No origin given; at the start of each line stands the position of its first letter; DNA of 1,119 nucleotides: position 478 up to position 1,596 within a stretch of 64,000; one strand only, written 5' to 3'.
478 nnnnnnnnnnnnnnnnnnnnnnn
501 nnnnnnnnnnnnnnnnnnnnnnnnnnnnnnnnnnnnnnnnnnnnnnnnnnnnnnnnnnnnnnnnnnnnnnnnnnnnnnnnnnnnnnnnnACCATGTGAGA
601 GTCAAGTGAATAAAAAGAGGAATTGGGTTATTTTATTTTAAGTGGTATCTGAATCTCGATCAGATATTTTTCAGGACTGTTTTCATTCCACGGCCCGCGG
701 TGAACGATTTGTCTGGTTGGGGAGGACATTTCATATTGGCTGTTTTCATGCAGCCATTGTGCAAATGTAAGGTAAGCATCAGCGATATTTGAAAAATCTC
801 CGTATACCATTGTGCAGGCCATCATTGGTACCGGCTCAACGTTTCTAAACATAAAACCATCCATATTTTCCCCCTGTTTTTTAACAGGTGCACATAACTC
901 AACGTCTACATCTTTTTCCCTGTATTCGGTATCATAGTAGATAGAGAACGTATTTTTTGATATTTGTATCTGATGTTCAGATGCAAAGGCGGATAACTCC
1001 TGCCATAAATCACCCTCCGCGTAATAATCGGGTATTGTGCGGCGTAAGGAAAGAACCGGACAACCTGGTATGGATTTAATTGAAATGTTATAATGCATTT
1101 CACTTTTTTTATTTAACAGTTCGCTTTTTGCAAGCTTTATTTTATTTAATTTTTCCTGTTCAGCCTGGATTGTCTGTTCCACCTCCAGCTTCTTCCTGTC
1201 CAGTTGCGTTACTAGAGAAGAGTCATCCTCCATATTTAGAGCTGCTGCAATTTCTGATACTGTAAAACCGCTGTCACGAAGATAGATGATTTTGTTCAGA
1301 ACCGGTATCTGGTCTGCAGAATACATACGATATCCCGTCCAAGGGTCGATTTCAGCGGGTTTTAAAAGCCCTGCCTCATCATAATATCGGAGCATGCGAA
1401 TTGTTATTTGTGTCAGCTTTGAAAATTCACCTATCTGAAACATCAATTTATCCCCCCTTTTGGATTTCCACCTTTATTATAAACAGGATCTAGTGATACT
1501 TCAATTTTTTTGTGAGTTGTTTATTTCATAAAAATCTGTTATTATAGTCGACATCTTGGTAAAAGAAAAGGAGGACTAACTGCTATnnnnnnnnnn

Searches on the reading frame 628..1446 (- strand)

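Call 3: search_protein_families(library=pfam, proteins=[window:628-1446:-])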
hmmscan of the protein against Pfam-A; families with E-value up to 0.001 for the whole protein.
window:628-1446:- (272 aa): 4 families
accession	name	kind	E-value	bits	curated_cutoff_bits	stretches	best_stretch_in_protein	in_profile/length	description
PF13411.12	MerR_1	-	9.2e-16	58.2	21.6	1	4-71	2-67/69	MerR HTH family regulatory protein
PF00376.29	MerR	-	2e-12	47.2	28.2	1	5-42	2-38/38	MerR family regulatory protein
PF06445.20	GyrI-like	-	2.7e-11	44.4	26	1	120-270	2-155/155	GyrI-like small molecule binding domain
PF14526.11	Cass2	-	2e-06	28.5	27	1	123-268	2-149/150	Integron-associated effector binding protein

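Call 4: search_protein_families(library=ncbifam, proteins=[window:628-1446:-])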
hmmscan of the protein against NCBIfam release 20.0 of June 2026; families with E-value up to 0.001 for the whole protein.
window:628-1446:- (272 aa): 12 families
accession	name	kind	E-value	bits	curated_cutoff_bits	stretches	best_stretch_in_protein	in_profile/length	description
NF007069.0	PRK09514.1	equivalog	3.6e-13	49.7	143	1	2-109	1-106/141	Zn(2+)-responsive transcriptional regulator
TIGR02043.1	ZntR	equivalog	1e-12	48.3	167.95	1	2-107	1-104/131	Zn(2+)-responsive transcriptional regulator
NF053782.1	ChlnTransRegdde3219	equivalog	1.6e-11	44.2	450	1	3-267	7-273/278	choline utilization transcriptional activator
TIGR02044.1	CueR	equivalog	2.9e-11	43.5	147.4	1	4-110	2-105/127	Cu(I)-responsive transcriptional regulator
TIGR02051.1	MerR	equivalog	5.7e-10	39.5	150.85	1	4-117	1-112/124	mercury resistance transcriptional regulator MerR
TIGR02047.1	CadR-PbrR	equivalog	3e-07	30.5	151.45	1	4-93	2-95/127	Cd(II)/Pb(II)-responsive transcriptional regulator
NF047375.1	HeatShock_HspR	equivalog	4.3e-07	29.8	105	1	2-92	3-89/92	heat shock protein transcriptional repressor HspR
NF050798.1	TF_FtsR_Actino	equivalog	2e-06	28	150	1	13-113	16-117/223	transcriptional regulator FtsR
NF041849.1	trans_regNmlR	equivalog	2.2e-06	27.7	175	1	5-116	3-110/117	stress response transcriptional regulator NmlR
NF007590.0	PRK10227.1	equivalog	2.3e-06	27.7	244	1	5-100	3-98/135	Cu(I)-responsive transcriptional regulator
NF053740.1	TransRegTnrAGPos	equivalog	4.9e-06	26.7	140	1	4-87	14-95/108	hypothetical protein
NF010315.0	PRK13752.1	subfamily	0.0003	20.9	261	1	4-77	9-81/144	mercury resistance transcriptional regulator MerR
